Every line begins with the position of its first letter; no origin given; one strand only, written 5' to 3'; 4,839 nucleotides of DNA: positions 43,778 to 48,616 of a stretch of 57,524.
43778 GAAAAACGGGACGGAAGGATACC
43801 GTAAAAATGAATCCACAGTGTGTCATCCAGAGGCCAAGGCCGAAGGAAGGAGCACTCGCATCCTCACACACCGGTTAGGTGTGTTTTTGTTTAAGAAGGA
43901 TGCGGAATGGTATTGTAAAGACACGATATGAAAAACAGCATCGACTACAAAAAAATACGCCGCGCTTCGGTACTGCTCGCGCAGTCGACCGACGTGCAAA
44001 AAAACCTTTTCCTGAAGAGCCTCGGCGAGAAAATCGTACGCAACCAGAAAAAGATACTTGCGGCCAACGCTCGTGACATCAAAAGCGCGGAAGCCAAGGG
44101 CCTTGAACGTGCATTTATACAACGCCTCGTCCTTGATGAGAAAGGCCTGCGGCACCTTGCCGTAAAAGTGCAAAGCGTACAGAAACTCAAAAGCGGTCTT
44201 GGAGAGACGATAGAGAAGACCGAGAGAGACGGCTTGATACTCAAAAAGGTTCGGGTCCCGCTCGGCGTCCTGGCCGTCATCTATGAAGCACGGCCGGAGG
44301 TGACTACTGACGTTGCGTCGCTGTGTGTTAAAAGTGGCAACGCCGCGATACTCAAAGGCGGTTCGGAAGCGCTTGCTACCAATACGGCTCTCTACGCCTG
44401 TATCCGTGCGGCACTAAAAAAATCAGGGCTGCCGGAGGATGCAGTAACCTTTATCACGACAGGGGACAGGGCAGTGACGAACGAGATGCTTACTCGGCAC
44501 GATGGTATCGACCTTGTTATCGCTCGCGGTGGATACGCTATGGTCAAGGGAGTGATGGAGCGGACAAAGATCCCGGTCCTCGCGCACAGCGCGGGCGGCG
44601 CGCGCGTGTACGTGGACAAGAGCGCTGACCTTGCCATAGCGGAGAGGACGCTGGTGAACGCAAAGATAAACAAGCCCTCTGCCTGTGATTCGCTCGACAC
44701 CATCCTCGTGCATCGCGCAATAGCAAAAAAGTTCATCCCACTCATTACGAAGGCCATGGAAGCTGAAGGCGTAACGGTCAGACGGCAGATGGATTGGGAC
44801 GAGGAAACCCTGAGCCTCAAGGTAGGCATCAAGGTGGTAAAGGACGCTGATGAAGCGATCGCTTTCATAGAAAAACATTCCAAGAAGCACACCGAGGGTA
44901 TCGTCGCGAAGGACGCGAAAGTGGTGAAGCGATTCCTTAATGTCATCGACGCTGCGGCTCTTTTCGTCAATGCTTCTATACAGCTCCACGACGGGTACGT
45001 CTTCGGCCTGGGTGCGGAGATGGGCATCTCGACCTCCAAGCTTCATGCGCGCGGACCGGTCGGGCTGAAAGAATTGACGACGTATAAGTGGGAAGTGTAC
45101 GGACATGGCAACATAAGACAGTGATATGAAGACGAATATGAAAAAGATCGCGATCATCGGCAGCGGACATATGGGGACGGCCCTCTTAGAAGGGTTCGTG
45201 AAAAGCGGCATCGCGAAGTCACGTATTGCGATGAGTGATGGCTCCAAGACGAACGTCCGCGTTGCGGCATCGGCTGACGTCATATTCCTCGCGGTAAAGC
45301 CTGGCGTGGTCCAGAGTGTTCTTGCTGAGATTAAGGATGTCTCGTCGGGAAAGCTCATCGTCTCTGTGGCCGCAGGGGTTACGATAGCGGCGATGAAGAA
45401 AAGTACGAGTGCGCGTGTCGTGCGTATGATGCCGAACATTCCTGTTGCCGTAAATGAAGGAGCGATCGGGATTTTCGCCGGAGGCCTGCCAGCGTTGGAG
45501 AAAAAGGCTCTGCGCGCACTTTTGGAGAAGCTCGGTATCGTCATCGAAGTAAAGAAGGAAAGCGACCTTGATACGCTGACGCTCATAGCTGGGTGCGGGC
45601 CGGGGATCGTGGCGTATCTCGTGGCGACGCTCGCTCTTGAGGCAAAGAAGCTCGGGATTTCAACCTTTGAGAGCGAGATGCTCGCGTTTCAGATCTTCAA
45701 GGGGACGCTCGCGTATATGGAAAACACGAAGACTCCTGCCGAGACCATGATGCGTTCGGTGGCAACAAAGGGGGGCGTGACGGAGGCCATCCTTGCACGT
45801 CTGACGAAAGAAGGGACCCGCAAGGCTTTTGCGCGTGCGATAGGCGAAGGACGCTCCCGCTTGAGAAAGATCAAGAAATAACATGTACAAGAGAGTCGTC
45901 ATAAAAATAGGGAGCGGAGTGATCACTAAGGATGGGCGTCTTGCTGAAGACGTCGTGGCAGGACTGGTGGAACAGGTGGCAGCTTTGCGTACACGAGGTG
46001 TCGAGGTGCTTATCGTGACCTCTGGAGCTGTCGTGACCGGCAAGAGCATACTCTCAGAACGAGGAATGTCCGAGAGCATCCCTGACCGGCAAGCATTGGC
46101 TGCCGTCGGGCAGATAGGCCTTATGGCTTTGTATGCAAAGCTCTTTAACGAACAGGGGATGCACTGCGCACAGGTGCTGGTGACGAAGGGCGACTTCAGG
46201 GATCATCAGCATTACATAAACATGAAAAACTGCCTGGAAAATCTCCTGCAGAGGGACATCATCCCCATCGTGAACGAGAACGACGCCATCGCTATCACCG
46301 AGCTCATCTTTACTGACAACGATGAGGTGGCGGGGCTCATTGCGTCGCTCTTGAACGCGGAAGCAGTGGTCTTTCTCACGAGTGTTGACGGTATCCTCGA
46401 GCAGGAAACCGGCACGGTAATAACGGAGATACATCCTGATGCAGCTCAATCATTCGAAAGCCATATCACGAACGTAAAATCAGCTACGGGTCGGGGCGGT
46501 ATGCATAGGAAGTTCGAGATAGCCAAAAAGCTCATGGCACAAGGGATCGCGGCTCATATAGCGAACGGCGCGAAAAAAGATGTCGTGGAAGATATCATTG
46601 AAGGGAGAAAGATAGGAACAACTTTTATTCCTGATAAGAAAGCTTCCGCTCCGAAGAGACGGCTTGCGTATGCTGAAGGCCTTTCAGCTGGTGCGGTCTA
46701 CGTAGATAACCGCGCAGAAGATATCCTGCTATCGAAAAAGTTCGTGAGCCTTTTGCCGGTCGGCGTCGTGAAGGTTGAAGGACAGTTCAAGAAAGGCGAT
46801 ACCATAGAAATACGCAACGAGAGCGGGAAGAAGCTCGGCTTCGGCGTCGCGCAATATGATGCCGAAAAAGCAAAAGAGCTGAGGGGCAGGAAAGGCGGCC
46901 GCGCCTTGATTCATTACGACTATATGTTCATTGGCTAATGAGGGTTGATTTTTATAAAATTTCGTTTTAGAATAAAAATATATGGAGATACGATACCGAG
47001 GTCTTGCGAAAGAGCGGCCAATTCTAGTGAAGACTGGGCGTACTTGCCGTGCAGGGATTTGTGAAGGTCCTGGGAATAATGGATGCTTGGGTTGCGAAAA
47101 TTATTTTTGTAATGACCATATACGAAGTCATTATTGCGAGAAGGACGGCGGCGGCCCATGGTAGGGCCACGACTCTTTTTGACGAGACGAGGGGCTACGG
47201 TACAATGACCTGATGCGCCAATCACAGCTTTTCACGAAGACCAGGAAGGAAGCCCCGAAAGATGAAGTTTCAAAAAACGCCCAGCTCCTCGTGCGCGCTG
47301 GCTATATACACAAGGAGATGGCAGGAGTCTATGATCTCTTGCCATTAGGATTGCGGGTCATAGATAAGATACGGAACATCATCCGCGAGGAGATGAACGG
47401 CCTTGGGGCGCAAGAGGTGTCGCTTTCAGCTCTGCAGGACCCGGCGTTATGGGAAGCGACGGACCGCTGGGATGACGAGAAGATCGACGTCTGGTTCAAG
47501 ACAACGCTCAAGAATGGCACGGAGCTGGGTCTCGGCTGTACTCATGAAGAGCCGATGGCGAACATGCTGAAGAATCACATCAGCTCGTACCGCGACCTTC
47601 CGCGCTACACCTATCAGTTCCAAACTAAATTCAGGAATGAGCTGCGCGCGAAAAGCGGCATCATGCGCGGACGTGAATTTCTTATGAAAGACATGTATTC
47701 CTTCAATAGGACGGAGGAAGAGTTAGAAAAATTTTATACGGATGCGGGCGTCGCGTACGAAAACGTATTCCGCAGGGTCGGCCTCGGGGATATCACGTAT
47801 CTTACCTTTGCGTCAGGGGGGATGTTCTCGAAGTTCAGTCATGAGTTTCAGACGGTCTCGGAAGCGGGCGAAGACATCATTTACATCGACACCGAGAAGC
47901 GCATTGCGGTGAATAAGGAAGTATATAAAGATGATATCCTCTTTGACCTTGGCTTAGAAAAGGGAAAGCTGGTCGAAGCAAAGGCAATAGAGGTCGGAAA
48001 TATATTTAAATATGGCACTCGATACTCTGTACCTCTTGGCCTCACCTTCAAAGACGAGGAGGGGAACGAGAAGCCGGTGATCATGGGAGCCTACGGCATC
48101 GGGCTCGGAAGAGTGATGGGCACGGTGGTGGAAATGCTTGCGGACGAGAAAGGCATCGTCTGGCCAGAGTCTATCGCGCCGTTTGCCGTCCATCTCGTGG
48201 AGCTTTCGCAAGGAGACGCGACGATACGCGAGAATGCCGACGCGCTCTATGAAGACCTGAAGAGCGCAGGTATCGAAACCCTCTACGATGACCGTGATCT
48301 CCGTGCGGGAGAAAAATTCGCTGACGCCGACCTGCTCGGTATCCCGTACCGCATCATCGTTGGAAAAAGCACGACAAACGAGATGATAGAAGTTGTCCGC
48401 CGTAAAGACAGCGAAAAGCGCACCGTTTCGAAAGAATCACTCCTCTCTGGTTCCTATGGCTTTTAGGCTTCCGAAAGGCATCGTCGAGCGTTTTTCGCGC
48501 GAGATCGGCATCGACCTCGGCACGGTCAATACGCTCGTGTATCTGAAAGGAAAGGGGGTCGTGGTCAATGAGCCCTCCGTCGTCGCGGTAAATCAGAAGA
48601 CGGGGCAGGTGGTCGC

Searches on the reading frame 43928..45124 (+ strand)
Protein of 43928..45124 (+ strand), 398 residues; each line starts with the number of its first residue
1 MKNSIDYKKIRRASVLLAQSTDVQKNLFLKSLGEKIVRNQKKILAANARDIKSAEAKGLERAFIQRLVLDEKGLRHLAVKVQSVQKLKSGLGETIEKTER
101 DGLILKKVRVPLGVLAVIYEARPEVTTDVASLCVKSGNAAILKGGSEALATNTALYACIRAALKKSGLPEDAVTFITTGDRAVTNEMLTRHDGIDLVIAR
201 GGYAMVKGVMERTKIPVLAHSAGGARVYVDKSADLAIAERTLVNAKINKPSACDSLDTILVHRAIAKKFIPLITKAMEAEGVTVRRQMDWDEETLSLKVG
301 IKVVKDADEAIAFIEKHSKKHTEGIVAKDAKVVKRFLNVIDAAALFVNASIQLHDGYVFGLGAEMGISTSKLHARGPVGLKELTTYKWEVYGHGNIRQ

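Call 7: search_protein_families(library=pfam, proteins=[window:43928-45124:+])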
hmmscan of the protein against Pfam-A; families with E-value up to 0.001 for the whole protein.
window:43928-45124:+ (398 aa): 1 family
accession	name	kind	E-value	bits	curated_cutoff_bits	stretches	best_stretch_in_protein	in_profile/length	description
PF00171.27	Aldedh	-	4.7e-17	62.1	23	1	76-279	96-295/461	Aldehyde dehydrogenase family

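Call 9: find_homologous_proteins(query=window:43928-45124:+, max_evalue=1e-20)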
Query window:43928-45124:+ (398 aa): 7921 proteins with E <= 1e-20 among 8000 candidates; the best 120 are listed.
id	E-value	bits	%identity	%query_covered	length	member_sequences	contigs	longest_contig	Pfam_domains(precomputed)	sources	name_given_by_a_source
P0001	5.6e-250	846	100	100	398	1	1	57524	PF00171.28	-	-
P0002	7.1e-178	609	69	100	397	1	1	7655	PF00171.28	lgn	-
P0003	9.6e-178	609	72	99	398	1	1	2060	PF00171.28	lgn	-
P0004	8.9e-173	593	68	100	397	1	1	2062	PF00171.28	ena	-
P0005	1.5e-172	592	69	100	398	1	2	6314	PF07368.17,PF00171.28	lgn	-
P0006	2.6e-172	591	68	99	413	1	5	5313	PF00171.28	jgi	jgi:glutamate-5-semialdehyde dehydrogenase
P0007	5.2e-172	590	68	99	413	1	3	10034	PF00171.28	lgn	-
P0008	6.8e-172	590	68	99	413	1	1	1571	PF00171.28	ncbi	-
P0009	7.3e-172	590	68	99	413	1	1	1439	PF00171.28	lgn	-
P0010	1.3e-171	589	69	100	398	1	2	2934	PF00171.28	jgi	jgi:glutamate-5-semialdehyde dehydrogenase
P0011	1.3e-170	585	68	99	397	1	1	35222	PF00171.28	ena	-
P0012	1.4e-170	585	67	100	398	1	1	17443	PF00171.28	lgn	-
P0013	7.6e-170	583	69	100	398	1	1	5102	PF00171.28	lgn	-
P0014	1.5e-169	582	68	100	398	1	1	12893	PF00171.28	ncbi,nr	ncbi:glutamate-5-semialdehyde dehydrogenase [Patescibacteria group bacterium]|nr:glutamate-5-semiald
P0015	4.0e-168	577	67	99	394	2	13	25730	PF00171.28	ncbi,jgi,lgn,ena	ncbi:MAG TPA: glutamate-5-semialdehyde dehydrogenase [Candidatus Paceibacterota bacterium]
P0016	8.6e-168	576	68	100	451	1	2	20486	PF00171.28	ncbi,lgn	-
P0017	1.4e-167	575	67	100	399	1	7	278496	PF00171.28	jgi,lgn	-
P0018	1.8e-167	575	66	99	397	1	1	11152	PF00171.28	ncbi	-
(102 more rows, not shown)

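Call 10: find_related_loci(query=window:43928-45124:+, collection=genome_contigs, flank=3000)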
Query window:43928-45124:+ (398 aa) in genome_contigs; peptide patterns used: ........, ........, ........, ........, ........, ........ (x = any residue, [..] = any of these).
77 stretches matched a pattern; 2 encode a relative of the query (tblastn E <= 1e-3); 2 distinct loci.
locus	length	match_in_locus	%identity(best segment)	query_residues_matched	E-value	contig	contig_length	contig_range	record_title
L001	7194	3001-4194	57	1-398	2e-154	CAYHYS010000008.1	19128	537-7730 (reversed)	MAG TPA_asm: uncultured Candidatus Saccharibacteria bacterium isolate ERP119705_co15_647 genome assembly, contig: NODE_2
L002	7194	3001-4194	56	2-398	7e-144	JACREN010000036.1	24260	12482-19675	MAG: Candidatus Gottesmanbacteria bacterium isolate NC_groundwater_1700_Pr3_B-0.1um_46_16 SR-2_scaffold_141_2265235, who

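Call 11: find_encoding_contigs(protein=P0011, flank=2500, max_places=2)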
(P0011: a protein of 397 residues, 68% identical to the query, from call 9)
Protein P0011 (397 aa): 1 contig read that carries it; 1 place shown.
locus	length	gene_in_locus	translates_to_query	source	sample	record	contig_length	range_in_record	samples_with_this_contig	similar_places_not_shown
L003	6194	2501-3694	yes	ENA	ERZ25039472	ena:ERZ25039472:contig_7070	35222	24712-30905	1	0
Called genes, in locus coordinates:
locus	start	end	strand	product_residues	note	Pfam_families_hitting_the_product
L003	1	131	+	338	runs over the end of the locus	PF00022:Actin (weak), PF06723:MreB_Mbl, PF00012:HSP70, PF14450:FtsA (weak)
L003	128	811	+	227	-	PF13177:DNA_pol3_delta2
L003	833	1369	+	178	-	PF01765:RRF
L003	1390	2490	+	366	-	PF02163:Peptidase_M50, PF13180:PDZ_2 (weak), PF00595:PDZ, PF17820:PDZ_6 (weak)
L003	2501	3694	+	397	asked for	PF00171:Aldedh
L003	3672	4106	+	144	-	PF03807:F420_oxidored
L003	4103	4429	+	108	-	PF14748:P5CR_dimer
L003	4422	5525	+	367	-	PF00696:AA_kinase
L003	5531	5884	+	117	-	-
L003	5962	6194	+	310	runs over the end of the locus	PF00587:tRNA-synt_2b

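Call 12: find_encoding_contigs(protein=P0017, flank=2500, max_places=2)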
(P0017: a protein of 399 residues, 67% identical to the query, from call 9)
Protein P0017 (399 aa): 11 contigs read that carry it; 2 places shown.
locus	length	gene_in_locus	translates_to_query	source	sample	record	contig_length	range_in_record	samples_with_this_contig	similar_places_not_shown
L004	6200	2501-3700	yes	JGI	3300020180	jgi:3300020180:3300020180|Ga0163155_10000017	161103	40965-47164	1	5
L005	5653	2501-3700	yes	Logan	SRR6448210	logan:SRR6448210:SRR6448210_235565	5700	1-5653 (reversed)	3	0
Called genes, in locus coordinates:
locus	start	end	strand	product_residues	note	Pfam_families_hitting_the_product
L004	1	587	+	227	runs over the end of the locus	PF13177:DNA_pol3_delta2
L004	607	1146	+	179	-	PF01765:RRF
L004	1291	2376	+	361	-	PF02163:Peptidase_M50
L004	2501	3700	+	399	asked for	PF00171:Aldedh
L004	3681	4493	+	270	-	PF03446:NAD_binding_2, PF03807:F420_oxidored, PF14748:P5CR_dimer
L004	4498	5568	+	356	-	PF00696:AA_kinase, PF01472:PUA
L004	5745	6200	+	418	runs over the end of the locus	PF00587:tRNA-synt_2b, PF03129:HGTP_anticodon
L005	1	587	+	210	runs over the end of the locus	?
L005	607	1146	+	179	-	PF01765:RRF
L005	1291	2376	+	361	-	PF02163:Peptidase_M50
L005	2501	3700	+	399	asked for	PF00171:Aldedh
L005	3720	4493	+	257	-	PF03807:F420_oxidored, PF14748:P5CR_dimer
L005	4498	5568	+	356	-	PF00696:AA_kinase, PF01472:PUA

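Call 13: find_encoding_contigs(protein=P0002, flank=2500, max_places=2)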
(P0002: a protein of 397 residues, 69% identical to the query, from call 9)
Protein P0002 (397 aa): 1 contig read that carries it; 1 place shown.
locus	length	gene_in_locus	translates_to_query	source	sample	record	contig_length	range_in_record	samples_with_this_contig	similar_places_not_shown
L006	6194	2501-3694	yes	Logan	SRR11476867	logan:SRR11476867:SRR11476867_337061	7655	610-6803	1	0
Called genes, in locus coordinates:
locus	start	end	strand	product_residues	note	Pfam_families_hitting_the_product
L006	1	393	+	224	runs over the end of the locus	PF13177:DNA_pol3_delta2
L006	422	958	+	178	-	PF01765:RRF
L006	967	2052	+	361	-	PF02163:Peptidase_M50, PF17820:PDZ_6 (weak)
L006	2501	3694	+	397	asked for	PF00171:Aldedh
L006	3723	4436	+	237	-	PF03807:F420_oxidored (weak), PF14748:P5CR_dimer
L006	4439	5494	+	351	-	PF00696:AA_kinase, PF01472:PUA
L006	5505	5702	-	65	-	-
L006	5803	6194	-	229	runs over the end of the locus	PF01797:Y1_Tnp (weak)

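Call 34: find_encoding_contigs(protein=P0003, flank=1500, max_places=2)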
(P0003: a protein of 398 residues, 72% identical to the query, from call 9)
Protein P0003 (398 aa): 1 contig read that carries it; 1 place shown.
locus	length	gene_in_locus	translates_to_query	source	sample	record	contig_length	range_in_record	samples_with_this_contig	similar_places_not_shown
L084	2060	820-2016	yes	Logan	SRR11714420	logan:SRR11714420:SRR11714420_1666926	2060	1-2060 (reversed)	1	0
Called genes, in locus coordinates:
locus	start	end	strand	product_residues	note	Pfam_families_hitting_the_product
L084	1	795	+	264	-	?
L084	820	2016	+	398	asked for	PF00171:Aldedh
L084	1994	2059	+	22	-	?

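Call 35: find_encoding_contigs(protein=P0005, flank=1500, max_places=2)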
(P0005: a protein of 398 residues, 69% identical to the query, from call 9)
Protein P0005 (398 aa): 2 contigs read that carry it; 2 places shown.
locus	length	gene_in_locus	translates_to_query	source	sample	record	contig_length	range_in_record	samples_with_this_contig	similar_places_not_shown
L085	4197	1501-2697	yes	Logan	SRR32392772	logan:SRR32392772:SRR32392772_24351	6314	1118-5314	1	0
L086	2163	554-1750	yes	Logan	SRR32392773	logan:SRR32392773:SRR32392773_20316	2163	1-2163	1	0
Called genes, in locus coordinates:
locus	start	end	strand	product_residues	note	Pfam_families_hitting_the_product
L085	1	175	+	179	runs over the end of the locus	PF01765:RRF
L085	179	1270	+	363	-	PF02163:Peptidase_M50, PF13180:PDZ_2 (weak)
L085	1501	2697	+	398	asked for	PF00171:Aldedh, PF07368:DUF1487 (weak)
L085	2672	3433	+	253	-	PF03807:F420_oxidored (faint), PF14748:P5CR_dimer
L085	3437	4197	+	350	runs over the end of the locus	PF00696:AA_kinase, PF01472:PUA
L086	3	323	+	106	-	?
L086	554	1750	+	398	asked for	PF00171:Aldedh, PF07368:DUF1487 (weak)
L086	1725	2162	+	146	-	?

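Call 36: find_encoding_contigs(protein=P0012, flank=1500, max_places=2)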
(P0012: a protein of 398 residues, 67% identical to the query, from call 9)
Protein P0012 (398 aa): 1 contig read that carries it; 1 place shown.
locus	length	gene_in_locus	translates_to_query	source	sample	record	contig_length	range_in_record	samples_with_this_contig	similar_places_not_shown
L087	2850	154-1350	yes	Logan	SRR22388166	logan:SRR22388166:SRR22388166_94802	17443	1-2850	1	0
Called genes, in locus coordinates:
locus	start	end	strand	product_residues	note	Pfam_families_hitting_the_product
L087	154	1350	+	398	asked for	PF00171:Aldedh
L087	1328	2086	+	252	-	PF03807:F420_oxidored, PF14748:P5CR_dimer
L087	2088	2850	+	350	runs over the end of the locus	PF00696:AA_kinase, PF01472:PUA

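Call 37: find_encoding_contigs(protein=P0014, flank=1500, max_places=2)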
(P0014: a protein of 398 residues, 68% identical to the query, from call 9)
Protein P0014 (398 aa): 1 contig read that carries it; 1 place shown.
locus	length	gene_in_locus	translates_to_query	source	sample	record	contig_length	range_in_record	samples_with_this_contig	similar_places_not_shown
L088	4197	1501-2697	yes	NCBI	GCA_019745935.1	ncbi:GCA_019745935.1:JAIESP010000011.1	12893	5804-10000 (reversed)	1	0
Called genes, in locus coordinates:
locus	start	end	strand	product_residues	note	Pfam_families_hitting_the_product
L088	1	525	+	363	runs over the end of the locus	PF02163:Peptidase_M50, PF00595:PDZ, PF17820:PDZ_6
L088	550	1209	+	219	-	-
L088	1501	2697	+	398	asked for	PF00171:Aldedh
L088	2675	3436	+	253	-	PF03807:F420_oxidored (weak), PF14748:P5CR_dimer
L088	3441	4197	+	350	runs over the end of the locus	PF00696:AA_kinase, PF01472:PUA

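Call 49: find_encoding_contigs(protein=P0007, flank=1200, max_places=2)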
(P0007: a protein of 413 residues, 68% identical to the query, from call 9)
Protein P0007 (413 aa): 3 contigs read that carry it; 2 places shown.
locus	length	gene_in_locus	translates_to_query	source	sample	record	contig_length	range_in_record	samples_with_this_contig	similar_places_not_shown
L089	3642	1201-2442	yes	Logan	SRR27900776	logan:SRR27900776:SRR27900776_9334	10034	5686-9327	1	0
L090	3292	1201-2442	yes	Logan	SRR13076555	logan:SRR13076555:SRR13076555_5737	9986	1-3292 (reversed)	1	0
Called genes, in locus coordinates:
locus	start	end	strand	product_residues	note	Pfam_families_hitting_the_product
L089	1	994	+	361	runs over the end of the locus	PF02163:Peptidase_M50, PF00595:PDZ (weak), PF13180:PDZ_2 (faint), PF17820:PDZ_6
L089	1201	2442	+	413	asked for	PF00171:Aldedh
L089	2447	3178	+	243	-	PF03807:F420_oxidored (weak), PF14748:P5CR_dimer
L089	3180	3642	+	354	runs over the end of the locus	PF00696:AA_kinase, PF01472:PUA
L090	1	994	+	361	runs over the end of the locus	PF02163:Peptidase_M50, PF00595:PDZ (weak), PF13180:PDZ_2 (faint), PF17820:PDZ_6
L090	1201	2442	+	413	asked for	PF00171:Aldedh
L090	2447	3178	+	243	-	PF03807:F420_oxidored (weak), PF14748:P5CR_dimer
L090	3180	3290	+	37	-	?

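Call 50: find_encoding_contigs(protein=P0013, flank=1200, max_places=2)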
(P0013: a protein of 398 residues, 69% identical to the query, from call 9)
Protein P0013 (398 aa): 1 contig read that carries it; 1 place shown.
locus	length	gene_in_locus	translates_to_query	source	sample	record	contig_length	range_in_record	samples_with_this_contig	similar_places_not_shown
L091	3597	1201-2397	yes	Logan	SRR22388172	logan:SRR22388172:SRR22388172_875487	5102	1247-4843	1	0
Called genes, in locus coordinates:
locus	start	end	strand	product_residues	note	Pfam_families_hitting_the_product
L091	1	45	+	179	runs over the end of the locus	PF01765:RRF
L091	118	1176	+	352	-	PF02163:Peptidase_M50, PF17820:PDZ_6 (weak)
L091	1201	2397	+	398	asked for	PF00171:Aldedh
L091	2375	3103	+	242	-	PF03807:F420_oxidored, PF14748:P5CR_dimer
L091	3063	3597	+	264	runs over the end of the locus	?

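Call 51: find_encoding_contigs(protein=P0016, flank=1200, max_places=2)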
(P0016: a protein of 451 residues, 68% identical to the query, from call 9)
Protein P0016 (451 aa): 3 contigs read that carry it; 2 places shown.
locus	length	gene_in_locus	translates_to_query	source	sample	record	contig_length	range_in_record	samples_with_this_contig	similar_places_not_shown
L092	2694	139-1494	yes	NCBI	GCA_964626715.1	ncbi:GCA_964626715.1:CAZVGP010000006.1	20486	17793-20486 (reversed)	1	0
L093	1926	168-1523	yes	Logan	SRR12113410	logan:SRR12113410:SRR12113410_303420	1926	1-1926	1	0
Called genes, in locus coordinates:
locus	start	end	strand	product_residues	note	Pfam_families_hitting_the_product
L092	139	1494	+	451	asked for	PF00171:Aldedh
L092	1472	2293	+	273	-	PF10727:Rossmann-like (faint), PF02254:TrkA_N (faint), PF02558:ApbA (weak), PF03435:Sacchrp_dh_NADP (faint), PF03446:NAD_binding_2 (weak), PF03807:F420_oxidored, PF14748:P5CR_dimer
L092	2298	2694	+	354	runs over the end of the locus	PF00696:AA_kinase, PF01472:PUA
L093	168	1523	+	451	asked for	PF00171:Aldedh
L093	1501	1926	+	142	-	?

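Call 52: find_encoding_contigs(protein=P0018, flank=1200, max_places=2)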
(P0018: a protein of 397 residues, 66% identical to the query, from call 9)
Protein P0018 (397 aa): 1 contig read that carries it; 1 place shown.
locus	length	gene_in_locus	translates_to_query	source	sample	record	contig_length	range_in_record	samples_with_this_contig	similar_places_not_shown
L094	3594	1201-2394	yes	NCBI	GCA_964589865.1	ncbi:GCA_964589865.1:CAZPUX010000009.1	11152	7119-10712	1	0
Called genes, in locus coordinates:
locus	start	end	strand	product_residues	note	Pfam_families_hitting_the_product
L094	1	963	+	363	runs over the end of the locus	PF02163:Peptidase_M50, PF13180:PDZ_2 (faint)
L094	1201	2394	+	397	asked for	PF00171:Aldedh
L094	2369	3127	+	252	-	PF03807:F420_oxidored, PF14748:P5CR_dimer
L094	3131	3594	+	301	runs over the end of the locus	?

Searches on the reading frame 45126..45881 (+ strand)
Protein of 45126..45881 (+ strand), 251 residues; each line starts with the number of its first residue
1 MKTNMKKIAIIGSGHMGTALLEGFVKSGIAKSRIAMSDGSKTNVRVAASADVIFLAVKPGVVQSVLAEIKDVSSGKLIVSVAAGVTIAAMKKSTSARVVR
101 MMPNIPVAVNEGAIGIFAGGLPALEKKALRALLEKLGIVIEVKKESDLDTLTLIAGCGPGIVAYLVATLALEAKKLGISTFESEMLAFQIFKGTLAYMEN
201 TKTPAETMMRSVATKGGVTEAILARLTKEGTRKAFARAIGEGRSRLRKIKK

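Call 7: search_protein_families(library=pfam, proteins=[window:45126-45881:+])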
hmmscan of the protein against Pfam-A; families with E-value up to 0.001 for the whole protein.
window:45126-45881:+ (251 aa): 2 families
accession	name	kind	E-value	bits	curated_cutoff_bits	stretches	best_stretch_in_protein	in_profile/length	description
PF14748.11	P5CR_dimer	-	2.9e-19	69.7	25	1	145-247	1-103/105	Pyrroline-5-carboxylate reductase dimerisation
PF03807.23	F420_oxidored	-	3.9e-13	50.2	21.6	1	7-84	1-94/94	NADP oxidoreductase coenzyme F420-dependent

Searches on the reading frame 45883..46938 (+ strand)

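Call 7: search_protein_families(library=pfam, proteins=[window:45883-46938:+])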
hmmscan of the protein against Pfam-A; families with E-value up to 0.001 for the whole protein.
window:45883-46938:+ (351 aa): 2 families
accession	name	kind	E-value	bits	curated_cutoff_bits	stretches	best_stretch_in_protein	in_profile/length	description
PF00696.33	AA_kinase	-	6.5e-42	144.3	24.9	1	3-228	1-234/234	Amino acid kinase family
PF01472.26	PUA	-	1.6e-14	54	24.8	1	270-337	1-66/74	PUA domain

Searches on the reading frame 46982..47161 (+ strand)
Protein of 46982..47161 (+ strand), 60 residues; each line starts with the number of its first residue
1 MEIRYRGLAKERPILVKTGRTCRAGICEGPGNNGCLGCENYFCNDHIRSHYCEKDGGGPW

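Call 75: search_protein_families(library=pfam, proteins=[window:46982-47161:+], max_evalue=0.01)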
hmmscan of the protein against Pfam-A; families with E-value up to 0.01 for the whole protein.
seq(60 aa): 1 family
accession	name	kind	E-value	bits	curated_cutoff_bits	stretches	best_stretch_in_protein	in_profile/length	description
PF06524.17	NOA36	-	0.008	16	32.6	1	21-54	172-205/306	NOA36 protein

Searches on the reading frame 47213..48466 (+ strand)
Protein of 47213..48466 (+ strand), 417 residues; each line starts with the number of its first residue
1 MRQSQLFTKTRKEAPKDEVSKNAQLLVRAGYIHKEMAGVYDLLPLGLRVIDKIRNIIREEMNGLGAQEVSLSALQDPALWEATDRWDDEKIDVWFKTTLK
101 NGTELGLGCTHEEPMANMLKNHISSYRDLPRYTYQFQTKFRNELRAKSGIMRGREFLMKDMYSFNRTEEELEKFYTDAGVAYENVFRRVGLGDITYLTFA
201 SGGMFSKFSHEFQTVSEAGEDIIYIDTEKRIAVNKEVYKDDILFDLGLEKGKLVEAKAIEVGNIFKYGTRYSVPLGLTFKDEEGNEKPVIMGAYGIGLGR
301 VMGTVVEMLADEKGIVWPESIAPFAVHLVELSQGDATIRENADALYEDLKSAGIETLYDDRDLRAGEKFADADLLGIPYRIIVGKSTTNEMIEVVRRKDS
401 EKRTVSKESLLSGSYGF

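Call 7: search_protein_families(library=pfam, proteins=[window:47213-48466:+])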
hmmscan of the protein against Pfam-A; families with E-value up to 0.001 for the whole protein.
window:47213-48466:+ (417 aa): 2 families
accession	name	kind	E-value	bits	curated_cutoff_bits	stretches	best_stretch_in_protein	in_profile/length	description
PF00587.30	tRNA-synt_2b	-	1.5e-28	100.5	29.3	1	95-307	1-177/179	tRNA synthetase class II core domain (G, H, P, S and T)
PF03129.25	HGTP_anticodon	-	5.3e-18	65.4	21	1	328-411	4-88/94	Anticodon binding domain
